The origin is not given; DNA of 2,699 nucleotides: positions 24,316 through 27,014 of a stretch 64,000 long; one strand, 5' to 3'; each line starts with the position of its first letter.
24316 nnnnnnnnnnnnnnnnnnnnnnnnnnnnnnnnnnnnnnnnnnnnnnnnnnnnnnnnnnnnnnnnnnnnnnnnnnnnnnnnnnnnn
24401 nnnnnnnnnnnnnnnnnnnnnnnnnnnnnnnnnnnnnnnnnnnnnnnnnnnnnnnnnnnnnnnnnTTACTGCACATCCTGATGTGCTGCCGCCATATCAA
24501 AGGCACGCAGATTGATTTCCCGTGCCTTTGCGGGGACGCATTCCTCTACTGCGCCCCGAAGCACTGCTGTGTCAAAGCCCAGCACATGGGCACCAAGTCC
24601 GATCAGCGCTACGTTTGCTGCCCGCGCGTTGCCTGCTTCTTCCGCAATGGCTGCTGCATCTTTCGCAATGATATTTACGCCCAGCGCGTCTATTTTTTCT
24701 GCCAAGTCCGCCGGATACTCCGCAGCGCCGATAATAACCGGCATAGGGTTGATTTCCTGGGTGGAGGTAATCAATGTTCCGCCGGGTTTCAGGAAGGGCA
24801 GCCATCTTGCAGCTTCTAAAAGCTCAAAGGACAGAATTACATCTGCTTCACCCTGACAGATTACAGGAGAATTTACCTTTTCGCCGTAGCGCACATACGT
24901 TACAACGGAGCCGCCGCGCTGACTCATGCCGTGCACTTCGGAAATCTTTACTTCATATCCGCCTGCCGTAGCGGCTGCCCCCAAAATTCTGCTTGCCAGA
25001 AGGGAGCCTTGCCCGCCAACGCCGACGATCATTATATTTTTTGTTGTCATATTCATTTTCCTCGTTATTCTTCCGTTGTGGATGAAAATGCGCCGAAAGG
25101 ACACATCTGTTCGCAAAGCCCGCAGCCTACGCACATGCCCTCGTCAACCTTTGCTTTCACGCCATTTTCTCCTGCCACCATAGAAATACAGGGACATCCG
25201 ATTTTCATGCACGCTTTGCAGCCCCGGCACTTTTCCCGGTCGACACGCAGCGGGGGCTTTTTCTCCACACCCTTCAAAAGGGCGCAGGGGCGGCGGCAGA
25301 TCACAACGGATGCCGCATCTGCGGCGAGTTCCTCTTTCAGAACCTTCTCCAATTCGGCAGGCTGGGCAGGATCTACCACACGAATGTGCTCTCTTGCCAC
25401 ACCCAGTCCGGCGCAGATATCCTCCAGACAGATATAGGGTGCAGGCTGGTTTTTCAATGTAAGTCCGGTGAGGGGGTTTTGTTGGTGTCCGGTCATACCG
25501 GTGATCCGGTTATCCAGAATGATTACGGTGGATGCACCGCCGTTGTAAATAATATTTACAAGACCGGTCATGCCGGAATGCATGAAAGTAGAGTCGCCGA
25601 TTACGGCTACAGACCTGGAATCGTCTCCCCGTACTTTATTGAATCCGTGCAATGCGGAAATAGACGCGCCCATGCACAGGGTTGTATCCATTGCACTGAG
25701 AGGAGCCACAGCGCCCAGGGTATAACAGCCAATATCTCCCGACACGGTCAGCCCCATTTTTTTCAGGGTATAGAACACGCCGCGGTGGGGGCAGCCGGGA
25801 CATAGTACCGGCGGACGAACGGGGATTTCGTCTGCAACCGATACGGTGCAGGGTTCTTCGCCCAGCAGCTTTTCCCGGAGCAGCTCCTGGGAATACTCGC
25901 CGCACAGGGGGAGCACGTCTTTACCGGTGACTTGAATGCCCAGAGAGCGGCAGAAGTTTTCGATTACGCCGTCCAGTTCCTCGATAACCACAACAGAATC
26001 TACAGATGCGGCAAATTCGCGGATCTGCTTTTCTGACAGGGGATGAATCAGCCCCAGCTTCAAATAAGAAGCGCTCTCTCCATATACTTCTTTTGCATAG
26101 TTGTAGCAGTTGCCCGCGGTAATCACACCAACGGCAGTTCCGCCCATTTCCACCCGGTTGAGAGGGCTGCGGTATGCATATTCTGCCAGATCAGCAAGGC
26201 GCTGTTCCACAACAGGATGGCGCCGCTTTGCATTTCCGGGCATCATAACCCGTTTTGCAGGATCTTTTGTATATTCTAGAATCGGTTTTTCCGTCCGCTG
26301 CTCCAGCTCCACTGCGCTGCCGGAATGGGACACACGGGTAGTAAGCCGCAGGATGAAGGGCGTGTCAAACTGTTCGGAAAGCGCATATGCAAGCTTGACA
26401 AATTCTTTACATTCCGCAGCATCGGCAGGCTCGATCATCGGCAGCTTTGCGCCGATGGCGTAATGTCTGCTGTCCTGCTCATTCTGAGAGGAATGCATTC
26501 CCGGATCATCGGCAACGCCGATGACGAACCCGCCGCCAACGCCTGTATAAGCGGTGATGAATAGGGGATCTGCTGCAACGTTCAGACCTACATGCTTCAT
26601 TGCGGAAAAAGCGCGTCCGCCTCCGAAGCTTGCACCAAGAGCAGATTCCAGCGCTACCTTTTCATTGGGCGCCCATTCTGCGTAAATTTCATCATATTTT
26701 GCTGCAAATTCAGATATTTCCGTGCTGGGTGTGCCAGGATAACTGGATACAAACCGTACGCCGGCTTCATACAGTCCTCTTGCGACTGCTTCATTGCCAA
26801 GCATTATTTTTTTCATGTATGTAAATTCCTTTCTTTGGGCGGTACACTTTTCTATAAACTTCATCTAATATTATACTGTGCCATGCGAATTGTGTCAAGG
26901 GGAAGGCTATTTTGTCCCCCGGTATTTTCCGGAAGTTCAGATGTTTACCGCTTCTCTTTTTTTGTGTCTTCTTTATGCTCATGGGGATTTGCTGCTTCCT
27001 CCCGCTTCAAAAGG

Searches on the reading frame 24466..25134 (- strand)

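Call 10: search_protein_families(library=pfam, proteins=[window:24466-25134:-], max_evalue=0.001)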
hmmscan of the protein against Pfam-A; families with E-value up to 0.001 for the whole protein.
window:24466-25134:- (222 aa): 1 family
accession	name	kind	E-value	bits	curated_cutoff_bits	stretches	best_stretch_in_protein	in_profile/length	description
PF01558.24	POR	-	3.8e-36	125.3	27.4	1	40-216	1-172/173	Pyruvate ferredoxin/flavodoxin oxidoreductase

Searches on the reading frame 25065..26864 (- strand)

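Call 10: search_protein_families(library=pfam, proteins=[window:25065-26864:-], max_evalue=0.001)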
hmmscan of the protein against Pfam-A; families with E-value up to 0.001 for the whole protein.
window:25065-26864:- (599 aa): 8 families
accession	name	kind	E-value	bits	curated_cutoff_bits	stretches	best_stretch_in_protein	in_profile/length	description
PF02775.26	TPP_enzyme_C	-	4.8e-19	69.1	21.9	1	377-522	1-150/151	Thiamine pyrophosphate enzyme, C-terminal TPP binding domain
PF01855.24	POR_N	-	8.3e-15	55.6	27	1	30-219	2-198/231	Pyruvate flavodoxin/ferredoxin oxidoreductase, thiamine diP-bdg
PF00037.32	Fer4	-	2.7e-11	43.2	21.1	1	572-593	2-23/24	4Fe-4S binding domain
PF12797.12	Fer4_2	-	4e-07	30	24.5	0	572-590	4-22/22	4Fe-4S binding domain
PF12838.12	Fer4_7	-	2.2e-06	28.5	27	1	545-592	1-52/52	4Fe-4S dicluster domain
PF12837.12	Fer4_6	-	3.8e-06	27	25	1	571-593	2-24/24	4Fe-4S binding domain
PF14697.11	Fer4_21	-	2.8e-05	24.6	35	1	540-590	2-53/59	4Fe-4S dicluster domain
PF13237.11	Fer4_10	-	7.6e-05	23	25.5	1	540-589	3-53/53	4Fe-4S dicluster domain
